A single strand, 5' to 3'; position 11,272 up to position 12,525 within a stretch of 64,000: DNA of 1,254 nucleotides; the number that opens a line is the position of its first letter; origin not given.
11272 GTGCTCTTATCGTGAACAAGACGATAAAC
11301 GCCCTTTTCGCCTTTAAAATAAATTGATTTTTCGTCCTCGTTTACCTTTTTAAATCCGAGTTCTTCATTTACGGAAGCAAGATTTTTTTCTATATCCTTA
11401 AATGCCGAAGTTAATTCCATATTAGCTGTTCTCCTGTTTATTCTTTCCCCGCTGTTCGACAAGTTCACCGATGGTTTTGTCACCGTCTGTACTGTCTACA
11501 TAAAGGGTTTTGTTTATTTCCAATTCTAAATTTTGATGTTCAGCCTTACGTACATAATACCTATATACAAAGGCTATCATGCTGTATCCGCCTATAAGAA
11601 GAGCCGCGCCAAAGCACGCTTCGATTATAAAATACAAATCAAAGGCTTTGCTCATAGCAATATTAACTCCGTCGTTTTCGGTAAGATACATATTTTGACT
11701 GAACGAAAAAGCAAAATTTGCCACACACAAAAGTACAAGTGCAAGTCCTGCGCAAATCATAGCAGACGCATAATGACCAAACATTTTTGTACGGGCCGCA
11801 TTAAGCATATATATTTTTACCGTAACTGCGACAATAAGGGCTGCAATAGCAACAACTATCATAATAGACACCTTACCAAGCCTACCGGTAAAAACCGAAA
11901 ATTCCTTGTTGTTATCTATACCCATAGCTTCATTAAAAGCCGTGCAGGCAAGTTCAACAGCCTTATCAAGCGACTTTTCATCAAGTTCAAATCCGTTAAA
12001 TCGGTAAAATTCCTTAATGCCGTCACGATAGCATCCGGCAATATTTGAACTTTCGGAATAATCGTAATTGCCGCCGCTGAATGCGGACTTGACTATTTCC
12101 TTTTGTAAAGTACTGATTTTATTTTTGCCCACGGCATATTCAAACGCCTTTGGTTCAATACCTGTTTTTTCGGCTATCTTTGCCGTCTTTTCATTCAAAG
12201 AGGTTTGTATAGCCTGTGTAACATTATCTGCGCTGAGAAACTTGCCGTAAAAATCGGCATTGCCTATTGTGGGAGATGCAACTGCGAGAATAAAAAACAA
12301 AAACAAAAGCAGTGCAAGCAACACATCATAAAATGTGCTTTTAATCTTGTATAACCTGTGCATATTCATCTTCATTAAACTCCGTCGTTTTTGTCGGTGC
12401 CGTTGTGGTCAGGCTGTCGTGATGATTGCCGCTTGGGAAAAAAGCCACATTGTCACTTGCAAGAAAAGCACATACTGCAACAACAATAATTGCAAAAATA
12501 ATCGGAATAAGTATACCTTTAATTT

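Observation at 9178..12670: Translationally coupled 5-gene operon of uncharacterized membrane proteins with a paralog pair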

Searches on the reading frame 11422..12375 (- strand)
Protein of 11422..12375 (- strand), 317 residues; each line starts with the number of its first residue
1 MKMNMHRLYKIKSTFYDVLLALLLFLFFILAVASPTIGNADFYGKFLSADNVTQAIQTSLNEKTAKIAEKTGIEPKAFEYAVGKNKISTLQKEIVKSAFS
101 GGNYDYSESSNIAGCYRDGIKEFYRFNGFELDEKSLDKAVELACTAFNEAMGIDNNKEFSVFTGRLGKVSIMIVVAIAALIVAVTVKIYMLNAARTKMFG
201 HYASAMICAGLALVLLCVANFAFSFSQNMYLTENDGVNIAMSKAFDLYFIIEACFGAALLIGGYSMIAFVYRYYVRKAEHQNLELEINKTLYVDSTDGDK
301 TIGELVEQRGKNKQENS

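Call 3: search_protein_families(library=pfam, proteins=[window:11422-12375:-], max_evalue=1)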
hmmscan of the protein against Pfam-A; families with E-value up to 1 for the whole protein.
window:11422-12375:- (317 aa): 1 family
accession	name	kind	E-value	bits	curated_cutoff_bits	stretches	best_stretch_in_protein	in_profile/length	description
PF04967.18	HTH_10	-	0.094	13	23.1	0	64-82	26-44/53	HTH DNA binding domain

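Call 4: search_protein_families(library=ncbifam, proteins=[window:11422-12375:-], max_evalue=1)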
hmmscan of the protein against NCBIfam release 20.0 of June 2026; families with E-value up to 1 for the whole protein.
window:11422-12375:- (317 aa): 2 families
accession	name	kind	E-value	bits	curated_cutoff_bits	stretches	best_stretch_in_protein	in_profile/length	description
NF038227.1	IcmM_DotJ_IVB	equivalog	0.18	12.2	100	1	153-220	9-72/94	type IVB secretion system protein IcmM/DotJ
NF051877.1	lptranacylLit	equivalog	0.22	11.1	400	1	175-278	109-219/220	lipoprotein intramolecular transacylase Lit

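Call 8: find_homologous_proteins(query=window:11422-12375:-)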
Query window:11422-12375:- (317 aa): 38 proteins with E <= 0.001 among 8000 candidates.
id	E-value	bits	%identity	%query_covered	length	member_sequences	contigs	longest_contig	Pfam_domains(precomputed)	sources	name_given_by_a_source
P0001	1.7e-197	673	99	99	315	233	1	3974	-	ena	-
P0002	9.1e-180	615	88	99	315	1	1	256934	-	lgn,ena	-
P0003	2.1e-178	610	87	99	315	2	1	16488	-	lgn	-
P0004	1.8e-177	607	87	99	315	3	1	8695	-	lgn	-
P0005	4.3e-177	606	87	99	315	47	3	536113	-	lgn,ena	-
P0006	1.0e-169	582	85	99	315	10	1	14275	-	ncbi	-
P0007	4.7e-157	540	78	99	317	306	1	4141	-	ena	-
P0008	6.4e-157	540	77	99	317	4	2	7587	-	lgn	-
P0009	2.1e-152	525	77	99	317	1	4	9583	-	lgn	-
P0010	1.4e-151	522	75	99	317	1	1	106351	-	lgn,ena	-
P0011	5.7e-151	520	76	99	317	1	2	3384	-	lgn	-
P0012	6.8e-151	520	76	99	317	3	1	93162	-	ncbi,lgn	ncbi:hypothetical protein [Eubacterium sp.]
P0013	1.9e-150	518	75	99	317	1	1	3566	-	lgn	-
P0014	4.3e-150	517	75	99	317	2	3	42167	-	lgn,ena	-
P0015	5.9e-150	517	75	99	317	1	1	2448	-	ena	-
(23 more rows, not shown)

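Call 15: search_solved_structures(query=A1, max_evalue=10)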
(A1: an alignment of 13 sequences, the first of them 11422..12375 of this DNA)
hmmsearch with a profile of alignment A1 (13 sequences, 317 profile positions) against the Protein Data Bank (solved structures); distinct sequences matched with E-value up to 10: 2.
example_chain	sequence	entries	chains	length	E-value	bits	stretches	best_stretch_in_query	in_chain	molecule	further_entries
8fwg_g1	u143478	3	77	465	0.82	11.7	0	49-78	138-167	Major capsid protein, gp9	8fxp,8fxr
2maw_A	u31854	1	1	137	7.3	8.6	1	169-218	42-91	Neuronal acetylcholine receptor subunit alpha-7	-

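Call 21: search_protein_families(library=padloc, proteins=[window:11422-12375:-], max_evalue=1)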
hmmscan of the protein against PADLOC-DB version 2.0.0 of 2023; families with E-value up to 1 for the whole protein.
window:11422-12375:- (317 aa): 0 families

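Call 22: search_protein_families(library=phrogs, proteins=[window:11422-12375:-], max_evalue=1)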
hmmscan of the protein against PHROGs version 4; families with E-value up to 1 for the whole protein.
window:11422-12375:- (317 aa): 2 families
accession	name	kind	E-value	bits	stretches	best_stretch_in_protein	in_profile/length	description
phrog_27416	-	unknown function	0.091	14.5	1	134-198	15-80/104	-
phrog_27437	-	unknown function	0.12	13.6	1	169-203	13-47/140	-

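Call 26: predict_structure(alignment_id=A3)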
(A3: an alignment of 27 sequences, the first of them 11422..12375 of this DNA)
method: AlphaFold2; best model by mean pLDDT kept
length: 317 residues; sequences in the alignment: 27
mean_pLDDT: 80.2   pTM: 0.68
mean pLDDT of the five models: 80.2, 78.3, 77.7, 76.4, 74.9
residues with pLDDT >= 90: 100; 70-90: 138; 50-70: 73; < 50: 6
segments of 3 or more residues with pLDDT < 50: 1-3
pLDDT, mean of each block of 10 residues (from residue 1): 55 86 96 88 78 83 90 87 70 60 55 83 90 90 82 62 83 94 91 83 94 95 82 74 91 96 93 85 69 58 60 53
secondary structure, 60 per line:
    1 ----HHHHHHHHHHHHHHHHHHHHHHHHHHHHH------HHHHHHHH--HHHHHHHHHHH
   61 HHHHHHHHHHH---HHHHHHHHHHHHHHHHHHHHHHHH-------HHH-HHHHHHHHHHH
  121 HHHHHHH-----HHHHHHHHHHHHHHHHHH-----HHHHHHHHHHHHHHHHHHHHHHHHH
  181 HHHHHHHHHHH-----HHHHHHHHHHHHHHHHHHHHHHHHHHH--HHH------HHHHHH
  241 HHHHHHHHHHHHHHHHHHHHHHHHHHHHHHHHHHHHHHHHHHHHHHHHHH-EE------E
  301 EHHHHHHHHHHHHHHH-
elements in order: H5-33 H40-47 H50-71 H75-98 H110-127 H133-150 H156-191 H197-223 H235-290 H302-316
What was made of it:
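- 11422..12375 (-): Gene B: 4-TM protein with a helical external cap, 'B-type' member of the sortase-partner family. Homologs and gene callers start at M3 (12369). The AlphaFold model has pLDDT 80.2 and is all-helical, with TM1 at 5-33, the cap at 34-155 and TM2-4 at 156-290 (call 26).
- On FtsX / MacB permease: The AlphaFold model of B (pLDDT 80) has five helices and no strand between TM1 and TM2 (call 26).
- Closest known: FtsX/MacB type VII ABC permease domains. Different: B has an all-helical cap (call 26).
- The external domain is all-helical in the model (call 26).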

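Call 28: search_protein_representatives(alignment_id=A3)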
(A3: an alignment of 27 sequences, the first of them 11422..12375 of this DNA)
Query: 27 sequences, 288 profile positions. Proteins with E-value up to 0.001 (for the whole library): 637; up to 1e-10: 202; up to 1e-30: 82. The best 150 are listed.
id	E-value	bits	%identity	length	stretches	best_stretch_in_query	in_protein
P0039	1.3e-118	411.9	-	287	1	1-288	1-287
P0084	8.2e-106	369.9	-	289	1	1-286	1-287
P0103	1.1e-105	369.4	-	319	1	1-288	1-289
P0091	1.3e-105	369.2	-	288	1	1-288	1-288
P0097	5.6e-99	347.5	-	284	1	1-288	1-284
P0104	4.5e-78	278.9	-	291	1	1-288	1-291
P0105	8.4e-74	264.8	-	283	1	1-288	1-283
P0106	4.6e-73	262.4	-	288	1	1-288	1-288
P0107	3.5e-67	243.1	-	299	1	7-288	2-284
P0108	5.4e-65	235.9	-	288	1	1-284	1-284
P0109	1.1e-63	231.6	-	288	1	1-287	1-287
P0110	1.8e-63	231.0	-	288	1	1-288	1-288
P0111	2.6e-60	220.6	-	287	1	1-273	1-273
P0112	5.5e-59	216.2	-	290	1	1-265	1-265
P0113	1.0e-58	215.3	-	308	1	1-277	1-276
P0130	4.0e-48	180.6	-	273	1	1-267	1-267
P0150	3.4e-39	151.3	-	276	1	1-272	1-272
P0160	1.1e-35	139.8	-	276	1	1-268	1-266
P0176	3.2e-32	128.4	-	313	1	1-279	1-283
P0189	7.5e-27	110.7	-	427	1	6-288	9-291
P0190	1.0e-26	110.3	-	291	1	6-288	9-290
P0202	3.4e-21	92.2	-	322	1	5-271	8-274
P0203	6.2e-21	91.3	-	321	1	6-280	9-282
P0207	4.5e-20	88.5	-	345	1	6-287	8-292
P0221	7.0e-17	78.0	-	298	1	3-275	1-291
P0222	9.9e-17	77.5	-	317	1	1-288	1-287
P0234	1.0e-14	70.9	-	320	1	9-283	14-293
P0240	2.0e-14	70.0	-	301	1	9-271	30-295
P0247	6.8e-14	68.2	-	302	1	4-279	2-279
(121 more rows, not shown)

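Call 32: list_cluster_members(proteins=[P0110, P0130, P0150, P0176, P0190, P0203, P0222, P0234, P0247, P0160])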
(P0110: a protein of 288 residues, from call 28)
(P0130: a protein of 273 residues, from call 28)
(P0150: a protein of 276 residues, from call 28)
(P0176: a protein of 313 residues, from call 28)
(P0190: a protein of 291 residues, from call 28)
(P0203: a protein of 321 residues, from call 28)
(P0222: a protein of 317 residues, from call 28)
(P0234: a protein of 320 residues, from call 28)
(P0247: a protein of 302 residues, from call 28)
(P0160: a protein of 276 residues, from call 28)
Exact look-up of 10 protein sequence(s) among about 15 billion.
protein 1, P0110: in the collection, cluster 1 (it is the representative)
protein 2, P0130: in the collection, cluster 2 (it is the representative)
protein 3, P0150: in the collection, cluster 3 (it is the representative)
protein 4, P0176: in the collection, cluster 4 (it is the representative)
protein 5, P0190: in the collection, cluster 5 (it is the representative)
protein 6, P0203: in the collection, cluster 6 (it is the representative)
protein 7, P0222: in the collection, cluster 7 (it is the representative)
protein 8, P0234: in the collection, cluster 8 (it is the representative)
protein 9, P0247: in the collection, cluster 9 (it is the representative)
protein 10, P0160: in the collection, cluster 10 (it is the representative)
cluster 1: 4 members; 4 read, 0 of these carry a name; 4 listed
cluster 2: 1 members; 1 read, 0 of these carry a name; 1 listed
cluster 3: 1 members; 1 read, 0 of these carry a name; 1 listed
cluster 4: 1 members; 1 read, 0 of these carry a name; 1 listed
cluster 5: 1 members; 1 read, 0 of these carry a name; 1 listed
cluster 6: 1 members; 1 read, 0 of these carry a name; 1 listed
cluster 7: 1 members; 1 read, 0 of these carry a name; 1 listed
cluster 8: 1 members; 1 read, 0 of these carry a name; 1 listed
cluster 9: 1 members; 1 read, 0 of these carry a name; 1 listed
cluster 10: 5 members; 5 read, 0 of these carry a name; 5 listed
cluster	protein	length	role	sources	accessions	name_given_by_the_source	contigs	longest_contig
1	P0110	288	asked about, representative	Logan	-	-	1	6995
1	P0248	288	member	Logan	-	-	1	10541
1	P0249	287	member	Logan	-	-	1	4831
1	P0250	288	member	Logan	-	-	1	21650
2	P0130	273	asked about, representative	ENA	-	-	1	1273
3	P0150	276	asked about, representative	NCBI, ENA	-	-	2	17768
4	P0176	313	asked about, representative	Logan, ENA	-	-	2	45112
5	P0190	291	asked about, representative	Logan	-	-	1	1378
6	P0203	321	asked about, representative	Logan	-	-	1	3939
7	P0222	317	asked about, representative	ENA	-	-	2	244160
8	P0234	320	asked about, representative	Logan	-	-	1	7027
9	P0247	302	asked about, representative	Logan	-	-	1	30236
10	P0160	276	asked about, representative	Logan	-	-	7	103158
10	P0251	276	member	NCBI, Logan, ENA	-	-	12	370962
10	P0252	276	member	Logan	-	-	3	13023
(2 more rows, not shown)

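Call 34: find_encoding_contigs(protein=P0251, flank=8000, max_places=3)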
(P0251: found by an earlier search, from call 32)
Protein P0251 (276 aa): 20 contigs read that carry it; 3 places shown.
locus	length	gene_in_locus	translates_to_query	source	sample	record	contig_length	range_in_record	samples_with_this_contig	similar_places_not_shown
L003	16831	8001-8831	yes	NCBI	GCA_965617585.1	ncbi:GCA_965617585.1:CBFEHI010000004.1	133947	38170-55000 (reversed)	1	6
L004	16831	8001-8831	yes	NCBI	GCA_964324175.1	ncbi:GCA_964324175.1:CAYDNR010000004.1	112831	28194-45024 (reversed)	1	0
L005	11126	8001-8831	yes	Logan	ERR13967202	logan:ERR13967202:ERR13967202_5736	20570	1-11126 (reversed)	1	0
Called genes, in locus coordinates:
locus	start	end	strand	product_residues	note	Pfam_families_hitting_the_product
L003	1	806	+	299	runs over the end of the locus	PF01261:AP_endonuc_2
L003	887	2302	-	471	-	PF04055:Radical_SAM, PF13186:SPASM (faint)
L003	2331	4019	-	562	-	PF03485:Arg_tRNA_synt_N, PF00750:tRNA-synt_1d, PF09334:tRNA-synt_1g (faint), PF05746:DALR_1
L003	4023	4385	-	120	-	PF09148:DUF1934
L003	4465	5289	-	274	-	PF01177:Asp_Glu_race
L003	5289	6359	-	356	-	PF01820:Dala_Dala_lig_N, PF02222:ATP-grasp, PF02786:CPSase_L_D2, PF07478:Dala_Dala_lig_C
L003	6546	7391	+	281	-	PF24722:DUF7674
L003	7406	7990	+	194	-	-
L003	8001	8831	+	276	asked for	-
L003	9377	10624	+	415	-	PF03990:DUF348, PF07501:G5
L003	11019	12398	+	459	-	PF28494:GlyRS_ins_1 (faint), PF00587:tRNA-synt_2b, PF03129:HGTP_anticodon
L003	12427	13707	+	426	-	PF06161:DUF975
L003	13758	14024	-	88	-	-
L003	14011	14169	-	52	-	-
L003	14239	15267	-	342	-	PF04055:Radical_SAM, PF06969:HemN_C (weak)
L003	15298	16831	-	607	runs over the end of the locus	PF00009:GTP_EFTU, PF01926:MMR_HSR1 (faint), PF03144:GTP_EFTU_D2, PF00679:EFG_C, PF21018:BipA_C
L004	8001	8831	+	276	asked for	-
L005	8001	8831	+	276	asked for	-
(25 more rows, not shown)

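Call 35: find_encoding_contigs(protein=P0222, flank=8000, max_places=3)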
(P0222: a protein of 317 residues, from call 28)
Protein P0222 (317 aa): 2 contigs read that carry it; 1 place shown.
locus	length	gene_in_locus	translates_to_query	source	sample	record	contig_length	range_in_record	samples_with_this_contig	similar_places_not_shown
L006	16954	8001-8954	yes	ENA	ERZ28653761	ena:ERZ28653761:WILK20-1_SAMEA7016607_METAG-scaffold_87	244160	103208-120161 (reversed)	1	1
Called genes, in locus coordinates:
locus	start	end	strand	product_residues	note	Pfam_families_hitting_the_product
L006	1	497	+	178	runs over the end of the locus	PF21349:RUBY_RBDX (weak), PF02915:Rubrerythrin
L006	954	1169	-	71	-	PF12441:CopG_antitoxin (weak), PF14384:BrnA_antitoxin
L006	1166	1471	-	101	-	PF04365:BrnT_toxin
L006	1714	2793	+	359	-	PF13240:Zn_Ribbon_1 (weak)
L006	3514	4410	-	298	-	-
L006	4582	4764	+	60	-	PF01402:RHH_1 (weak)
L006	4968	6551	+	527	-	PF00041:fn3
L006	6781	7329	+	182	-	PF02482:Ribosomal_S30AE, PF16321:Ribosom_S30AE_C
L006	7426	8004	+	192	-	-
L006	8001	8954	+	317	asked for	-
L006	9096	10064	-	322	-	PF00561:Abhydrolase_1, PF12146:Hydrolase_4 (weak)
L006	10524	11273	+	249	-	PF00318:Ribosomal_S2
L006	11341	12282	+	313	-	PF25025:EF-Ts_N (weak), PF00889:EF_TS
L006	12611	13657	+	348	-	PF00041:fn3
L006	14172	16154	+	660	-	-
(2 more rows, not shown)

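Call 53: find_encoding_contigs(protein=P0176, flank=6000, max_places=2)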
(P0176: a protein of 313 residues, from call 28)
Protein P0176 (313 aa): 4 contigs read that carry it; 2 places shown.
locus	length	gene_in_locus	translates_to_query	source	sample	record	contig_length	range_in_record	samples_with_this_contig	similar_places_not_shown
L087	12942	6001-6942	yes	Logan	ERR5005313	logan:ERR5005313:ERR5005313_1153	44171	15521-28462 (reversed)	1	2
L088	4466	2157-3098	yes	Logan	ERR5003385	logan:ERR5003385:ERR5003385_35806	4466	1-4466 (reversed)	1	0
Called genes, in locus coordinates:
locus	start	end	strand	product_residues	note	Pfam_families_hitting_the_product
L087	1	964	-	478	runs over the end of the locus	PF04055:Radical_SAM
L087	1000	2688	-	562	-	PF03485:Arg_tRNA_synt_N, PF00750:tRNA-synt_1d, PF05746:DALR_1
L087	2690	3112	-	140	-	PF09148:DUF1934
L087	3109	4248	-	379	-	PF01820:Dala_Dala_lig_N, PF02222:ATP-grasp, PF07478:Dala_Dala_lig_C, PF02786:CPSase_L_D2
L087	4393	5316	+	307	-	PF24722:DUF7674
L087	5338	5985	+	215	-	PF04203:Sortase (weak)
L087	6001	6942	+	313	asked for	-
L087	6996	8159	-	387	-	PF00389:2-Hacid_dh, PF02826:2-Hacid_dh_C, PF03446:NAD_binding_2 (weak), PF22629:ACT_AHAS_ss (weak)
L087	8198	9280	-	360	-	PF00266:Aminotran_5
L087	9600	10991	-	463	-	PF01554:MatE, PF01943:Polysacc_synt (faint), PF01554:MatE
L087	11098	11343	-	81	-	PF01084:Ribosomal_S18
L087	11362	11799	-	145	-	PF00436:SSB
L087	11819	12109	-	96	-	PF01250:Ribosomal_S6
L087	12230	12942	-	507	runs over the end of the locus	PF06574:FAD_syn, PF01687:Flavokinase, PF00702:Hydrolase, PF12710:HAD (weak), PF13419:HAD_2, PF13242:Hydrolase_like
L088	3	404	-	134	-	?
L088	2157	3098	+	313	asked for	-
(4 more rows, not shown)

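Call 54: find_encoding_contigs(protein=P0247, flank=6000, max_places=2)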
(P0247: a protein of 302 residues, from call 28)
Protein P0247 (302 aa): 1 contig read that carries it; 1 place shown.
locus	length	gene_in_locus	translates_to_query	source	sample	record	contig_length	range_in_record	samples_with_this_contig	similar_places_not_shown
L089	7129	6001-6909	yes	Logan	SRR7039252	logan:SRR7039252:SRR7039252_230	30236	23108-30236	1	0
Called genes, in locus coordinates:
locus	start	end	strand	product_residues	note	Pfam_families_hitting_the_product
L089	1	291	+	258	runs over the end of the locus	PF00483:NTP_transferase, PF12804:NTP_transf_3 (weak)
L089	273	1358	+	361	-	PF01370:Epimerase, PF02719:Polysacc_synt_2, PF04321:RmlD_sub_bind, PF16363:GDP_Man_Dehyd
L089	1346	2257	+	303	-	PF01073:3Beta_HSD (weak), PF01370:Epimerase, PF04321:RmlD_sub_bind (weak), PF07993:NAD_binding_4 (faint), PF13460:NAD_binding_10, PF16363:GDP_Man_Dehyd (weak)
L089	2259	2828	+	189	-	PF00908:dTDP_sugar_isom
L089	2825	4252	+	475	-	PF01943:Polysacc_synt, PF03023:MurJ (weak), PF13440:Polysacc_synt_3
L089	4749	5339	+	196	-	-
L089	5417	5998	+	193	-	PF04203:Sortase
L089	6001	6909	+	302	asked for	-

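Call 66: find_encoding_contigs(protein=P0234, flank=5000, max_places=2)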
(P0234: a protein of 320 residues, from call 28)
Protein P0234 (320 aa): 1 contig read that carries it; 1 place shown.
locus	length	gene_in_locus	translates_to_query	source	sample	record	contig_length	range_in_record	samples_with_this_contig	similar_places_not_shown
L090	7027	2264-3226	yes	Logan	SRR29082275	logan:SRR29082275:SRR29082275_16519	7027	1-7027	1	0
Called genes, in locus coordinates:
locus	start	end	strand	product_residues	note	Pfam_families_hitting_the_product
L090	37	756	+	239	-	PF09140:MipZ (weak), PF10609:ParA, PF01656:CbiA, PF13614:AAA_31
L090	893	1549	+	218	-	-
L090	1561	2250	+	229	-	PF04203:Sortase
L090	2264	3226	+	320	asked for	-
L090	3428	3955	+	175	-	PF05198:IF3_N, PF00707:IF3_C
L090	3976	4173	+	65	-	PF01632:Ribosomal_L35p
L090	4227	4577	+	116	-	PF00453:Ribosomal_L20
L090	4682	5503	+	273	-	PF22435:MRM3-like_sub_bind, PF08032:SpoU_sub_bind, PF00588:SpoU_methylase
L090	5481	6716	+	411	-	PF02481:DNA_processg_A, PF18306:LDcluster4 (weak), PF17782:WHD_DprA (weak)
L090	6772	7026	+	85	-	?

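Call 67: find_encoding_contigs(protein=P0207, flank=5000, max_places=2)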
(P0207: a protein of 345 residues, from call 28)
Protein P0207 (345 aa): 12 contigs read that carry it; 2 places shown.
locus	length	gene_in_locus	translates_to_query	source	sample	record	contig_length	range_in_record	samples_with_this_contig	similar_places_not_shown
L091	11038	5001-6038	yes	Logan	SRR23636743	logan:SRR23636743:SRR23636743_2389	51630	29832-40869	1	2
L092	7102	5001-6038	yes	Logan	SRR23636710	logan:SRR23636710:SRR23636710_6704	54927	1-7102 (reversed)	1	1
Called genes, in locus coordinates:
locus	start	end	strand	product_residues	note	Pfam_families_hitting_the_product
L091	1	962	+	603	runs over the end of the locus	PF13616:Rotamase_3 (weak), PF00639:Rotamase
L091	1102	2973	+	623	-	PF13616:Rotamase_3, PF00639:Rotamase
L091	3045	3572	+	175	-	PF05683:Fumerase_C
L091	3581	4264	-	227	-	PF04542:Sigma70_r2, PF04545:Sigma70_r4, PF01381:HTH_3 (weak)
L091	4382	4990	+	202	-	-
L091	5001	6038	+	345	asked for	-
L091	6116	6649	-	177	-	PF00719:Pyrophosphatase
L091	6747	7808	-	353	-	PF00764:Arginosuc_synth (weak), PF02540:NAD_synthase (faint), PF03054:tRNA_Me_trans, PF20259:tRNA_Me_trans_M, PF20258:tRNA_Me_trans_C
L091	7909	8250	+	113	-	PF01187:MIF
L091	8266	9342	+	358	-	PF04055:Radical_SAM, PF13186:SPASM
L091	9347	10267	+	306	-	-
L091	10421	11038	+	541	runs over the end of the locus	PF02878:PGM_PMM_I, PF02879:PGM_PMM_II, PF02880:PGM_PMM_III, PF00408:PGM_PMM_IV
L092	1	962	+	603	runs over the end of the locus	PF13616:Rotamase_3 (weak), PF00639:Rotamase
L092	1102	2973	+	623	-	PF13616:Rotamase_3, PF00639:Rotamase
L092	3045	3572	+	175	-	PF05683:Fumerase_C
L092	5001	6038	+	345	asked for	-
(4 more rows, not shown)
